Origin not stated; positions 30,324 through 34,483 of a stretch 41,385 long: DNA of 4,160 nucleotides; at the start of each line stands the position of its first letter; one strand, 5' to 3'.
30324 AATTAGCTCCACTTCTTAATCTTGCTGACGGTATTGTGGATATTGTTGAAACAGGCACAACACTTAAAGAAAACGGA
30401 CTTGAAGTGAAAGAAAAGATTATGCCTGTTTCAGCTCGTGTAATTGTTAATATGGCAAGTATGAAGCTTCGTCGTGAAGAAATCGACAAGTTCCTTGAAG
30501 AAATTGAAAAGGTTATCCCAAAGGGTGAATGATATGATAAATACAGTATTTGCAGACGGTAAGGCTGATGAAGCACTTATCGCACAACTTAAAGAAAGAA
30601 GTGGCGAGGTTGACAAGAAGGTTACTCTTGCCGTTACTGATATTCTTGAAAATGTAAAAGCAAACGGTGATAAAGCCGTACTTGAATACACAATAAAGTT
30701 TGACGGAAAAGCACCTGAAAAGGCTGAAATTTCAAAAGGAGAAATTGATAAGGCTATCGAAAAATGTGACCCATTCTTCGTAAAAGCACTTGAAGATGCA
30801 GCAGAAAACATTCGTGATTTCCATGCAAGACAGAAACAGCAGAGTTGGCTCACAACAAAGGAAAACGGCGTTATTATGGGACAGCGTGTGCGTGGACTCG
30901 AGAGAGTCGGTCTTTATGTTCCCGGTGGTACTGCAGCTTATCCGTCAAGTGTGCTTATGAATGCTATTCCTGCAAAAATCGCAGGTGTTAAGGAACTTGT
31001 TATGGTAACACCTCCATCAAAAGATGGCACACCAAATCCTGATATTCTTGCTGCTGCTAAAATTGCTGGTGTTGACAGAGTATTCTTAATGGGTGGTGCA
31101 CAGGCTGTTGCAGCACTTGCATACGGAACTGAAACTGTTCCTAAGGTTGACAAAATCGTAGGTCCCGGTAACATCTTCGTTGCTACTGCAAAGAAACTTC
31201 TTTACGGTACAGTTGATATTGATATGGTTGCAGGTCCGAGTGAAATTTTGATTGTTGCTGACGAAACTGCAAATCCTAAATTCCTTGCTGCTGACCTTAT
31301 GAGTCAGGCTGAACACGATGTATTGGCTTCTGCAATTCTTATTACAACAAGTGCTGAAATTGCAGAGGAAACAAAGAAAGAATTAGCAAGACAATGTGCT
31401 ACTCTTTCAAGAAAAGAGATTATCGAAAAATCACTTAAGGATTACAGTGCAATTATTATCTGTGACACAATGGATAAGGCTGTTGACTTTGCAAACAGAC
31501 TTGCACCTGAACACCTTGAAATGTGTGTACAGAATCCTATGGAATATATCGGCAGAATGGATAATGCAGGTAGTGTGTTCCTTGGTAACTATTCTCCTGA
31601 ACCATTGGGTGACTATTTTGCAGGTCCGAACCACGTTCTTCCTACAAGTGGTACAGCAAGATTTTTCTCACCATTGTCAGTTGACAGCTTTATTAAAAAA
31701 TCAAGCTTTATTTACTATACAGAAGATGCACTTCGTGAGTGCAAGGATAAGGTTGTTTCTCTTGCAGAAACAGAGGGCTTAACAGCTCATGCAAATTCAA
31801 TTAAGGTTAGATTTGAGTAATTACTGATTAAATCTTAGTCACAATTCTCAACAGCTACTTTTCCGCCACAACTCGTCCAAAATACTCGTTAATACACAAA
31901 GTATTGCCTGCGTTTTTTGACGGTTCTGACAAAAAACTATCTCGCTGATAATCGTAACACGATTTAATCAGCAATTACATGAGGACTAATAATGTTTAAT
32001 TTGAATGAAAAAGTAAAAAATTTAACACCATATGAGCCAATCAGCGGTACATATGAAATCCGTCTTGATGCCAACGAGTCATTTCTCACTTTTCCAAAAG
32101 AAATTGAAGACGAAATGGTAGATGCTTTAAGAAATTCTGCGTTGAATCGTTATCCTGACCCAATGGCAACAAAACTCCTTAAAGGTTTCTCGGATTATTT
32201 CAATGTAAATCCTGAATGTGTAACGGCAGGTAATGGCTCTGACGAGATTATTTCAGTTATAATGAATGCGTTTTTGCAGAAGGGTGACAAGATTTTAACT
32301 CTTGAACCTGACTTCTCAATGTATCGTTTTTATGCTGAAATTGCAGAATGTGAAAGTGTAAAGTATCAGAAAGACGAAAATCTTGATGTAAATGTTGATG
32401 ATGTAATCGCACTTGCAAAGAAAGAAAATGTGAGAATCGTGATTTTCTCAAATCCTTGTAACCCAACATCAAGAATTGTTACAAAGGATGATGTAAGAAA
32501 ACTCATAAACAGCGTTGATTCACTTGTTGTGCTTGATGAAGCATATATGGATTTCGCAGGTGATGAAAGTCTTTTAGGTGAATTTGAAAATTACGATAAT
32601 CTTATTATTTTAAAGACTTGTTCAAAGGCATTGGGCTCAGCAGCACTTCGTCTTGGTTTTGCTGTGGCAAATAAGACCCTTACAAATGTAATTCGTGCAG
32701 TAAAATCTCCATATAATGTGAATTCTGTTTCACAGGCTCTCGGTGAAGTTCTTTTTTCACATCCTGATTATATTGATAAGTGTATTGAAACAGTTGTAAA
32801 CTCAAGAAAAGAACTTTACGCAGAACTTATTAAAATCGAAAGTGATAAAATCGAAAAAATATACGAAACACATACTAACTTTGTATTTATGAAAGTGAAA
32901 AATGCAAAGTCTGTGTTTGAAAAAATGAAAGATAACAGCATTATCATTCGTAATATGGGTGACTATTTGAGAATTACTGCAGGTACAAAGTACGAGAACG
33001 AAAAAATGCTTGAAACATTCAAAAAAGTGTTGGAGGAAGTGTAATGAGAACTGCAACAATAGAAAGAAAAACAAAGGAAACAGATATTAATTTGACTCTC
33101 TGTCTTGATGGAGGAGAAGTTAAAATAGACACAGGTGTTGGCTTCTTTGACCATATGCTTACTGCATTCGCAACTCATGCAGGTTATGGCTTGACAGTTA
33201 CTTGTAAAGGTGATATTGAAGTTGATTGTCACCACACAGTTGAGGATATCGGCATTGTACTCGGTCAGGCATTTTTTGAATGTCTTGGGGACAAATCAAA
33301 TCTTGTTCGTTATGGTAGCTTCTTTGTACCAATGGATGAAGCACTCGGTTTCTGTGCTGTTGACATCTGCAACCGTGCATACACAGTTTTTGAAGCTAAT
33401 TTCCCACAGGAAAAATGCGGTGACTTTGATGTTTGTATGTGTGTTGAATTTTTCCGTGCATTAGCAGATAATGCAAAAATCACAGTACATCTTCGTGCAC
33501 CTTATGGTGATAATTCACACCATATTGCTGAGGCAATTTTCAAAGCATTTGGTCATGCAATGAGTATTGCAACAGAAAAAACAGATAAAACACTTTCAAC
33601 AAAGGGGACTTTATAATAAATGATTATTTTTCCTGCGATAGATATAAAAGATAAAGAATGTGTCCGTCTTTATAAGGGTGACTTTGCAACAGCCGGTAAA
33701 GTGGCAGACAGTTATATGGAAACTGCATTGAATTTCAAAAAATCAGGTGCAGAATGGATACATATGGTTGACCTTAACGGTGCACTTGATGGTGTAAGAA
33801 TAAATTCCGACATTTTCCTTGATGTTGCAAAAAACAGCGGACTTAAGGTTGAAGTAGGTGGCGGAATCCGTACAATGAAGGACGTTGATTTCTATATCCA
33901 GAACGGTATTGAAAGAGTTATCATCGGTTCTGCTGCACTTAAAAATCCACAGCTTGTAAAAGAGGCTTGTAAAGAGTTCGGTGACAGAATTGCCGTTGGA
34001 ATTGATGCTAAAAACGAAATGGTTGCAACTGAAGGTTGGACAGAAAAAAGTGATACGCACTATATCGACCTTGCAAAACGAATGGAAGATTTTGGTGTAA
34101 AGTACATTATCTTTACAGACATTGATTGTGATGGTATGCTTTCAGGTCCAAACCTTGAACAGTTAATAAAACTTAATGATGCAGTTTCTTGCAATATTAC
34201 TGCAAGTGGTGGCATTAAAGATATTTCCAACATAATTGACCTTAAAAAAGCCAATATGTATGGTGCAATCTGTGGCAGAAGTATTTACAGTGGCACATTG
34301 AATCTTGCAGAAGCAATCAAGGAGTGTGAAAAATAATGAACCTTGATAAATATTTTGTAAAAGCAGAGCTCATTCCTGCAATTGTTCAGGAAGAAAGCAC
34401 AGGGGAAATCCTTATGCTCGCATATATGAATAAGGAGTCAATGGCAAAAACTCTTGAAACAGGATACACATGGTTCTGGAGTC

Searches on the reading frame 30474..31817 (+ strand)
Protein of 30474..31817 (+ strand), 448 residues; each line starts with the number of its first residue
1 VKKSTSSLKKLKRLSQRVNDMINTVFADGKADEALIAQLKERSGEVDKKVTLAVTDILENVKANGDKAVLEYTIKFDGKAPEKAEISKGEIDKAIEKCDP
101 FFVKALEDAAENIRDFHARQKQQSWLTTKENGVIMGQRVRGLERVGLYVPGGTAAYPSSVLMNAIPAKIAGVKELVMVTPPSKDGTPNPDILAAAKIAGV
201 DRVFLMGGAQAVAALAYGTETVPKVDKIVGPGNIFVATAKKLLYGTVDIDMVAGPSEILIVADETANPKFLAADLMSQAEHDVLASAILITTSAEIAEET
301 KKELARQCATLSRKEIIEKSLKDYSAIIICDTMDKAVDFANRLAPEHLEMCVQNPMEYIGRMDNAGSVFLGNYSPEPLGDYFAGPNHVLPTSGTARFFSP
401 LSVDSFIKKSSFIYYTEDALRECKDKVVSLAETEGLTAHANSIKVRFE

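Call 20: search_protein_families(library=pfam, proteins=[window:30474-31817:+], max_evalue=0.00001)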
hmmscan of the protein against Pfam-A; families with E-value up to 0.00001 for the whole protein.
window:30474-31817:+ (448 aa): 1 family
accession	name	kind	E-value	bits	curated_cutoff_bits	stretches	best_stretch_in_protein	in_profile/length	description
PF00815.25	Histidinol_dh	-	6.9e-184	612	27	1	42-447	3-411/411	Histidinol dehydrogenase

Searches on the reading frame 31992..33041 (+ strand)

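Call 21: search_protein_families(library=pfam, proteins=[window:31992-33041:+], max_evalue=0.00001)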
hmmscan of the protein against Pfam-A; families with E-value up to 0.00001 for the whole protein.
window:31992-33041:+ (350 aa): 1 family
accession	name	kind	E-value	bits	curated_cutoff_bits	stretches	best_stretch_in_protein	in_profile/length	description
PF00155.27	Aminotran_1_2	-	3.2e-47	161.9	19.7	1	24-342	5-360/361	Aminotransferase class I and II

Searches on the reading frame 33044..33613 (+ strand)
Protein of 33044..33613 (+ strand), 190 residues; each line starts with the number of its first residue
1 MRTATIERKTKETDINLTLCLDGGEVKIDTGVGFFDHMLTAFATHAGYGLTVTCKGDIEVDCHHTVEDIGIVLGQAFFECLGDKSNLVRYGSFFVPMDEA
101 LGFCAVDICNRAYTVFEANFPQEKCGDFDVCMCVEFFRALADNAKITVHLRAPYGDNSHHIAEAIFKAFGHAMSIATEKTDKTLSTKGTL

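Call 21: search_protein_families(library=pfam, proteins=[window:33044-33613:+], max_evalue=0.00001)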
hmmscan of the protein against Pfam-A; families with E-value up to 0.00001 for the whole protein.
window:33044-33613:+ (190 aa): 1 family
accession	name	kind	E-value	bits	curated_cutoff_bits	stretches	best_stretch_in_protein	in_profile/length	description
PF00475.24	IGPD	-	4.8e-64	215.3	27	1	30-173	1-144/144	Imidazoleglycerol-phosphate dehydratase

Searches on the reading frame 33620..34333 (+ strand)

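Call 21: search_protein_families(library=pfam, proteins=[window:33620-34333:+], max_evalue=0.00001)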
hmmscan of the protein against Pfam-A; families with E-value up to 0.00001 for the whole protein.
window:33620-34333:+ (238 aa): 1 family
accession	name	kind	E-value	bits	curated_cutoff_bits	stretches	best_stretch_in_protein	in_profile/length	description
PF00977.27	His_biosynth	-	3.2e-75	252.9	23.6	1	3-227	2-227/228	Histidine biosynthesis protein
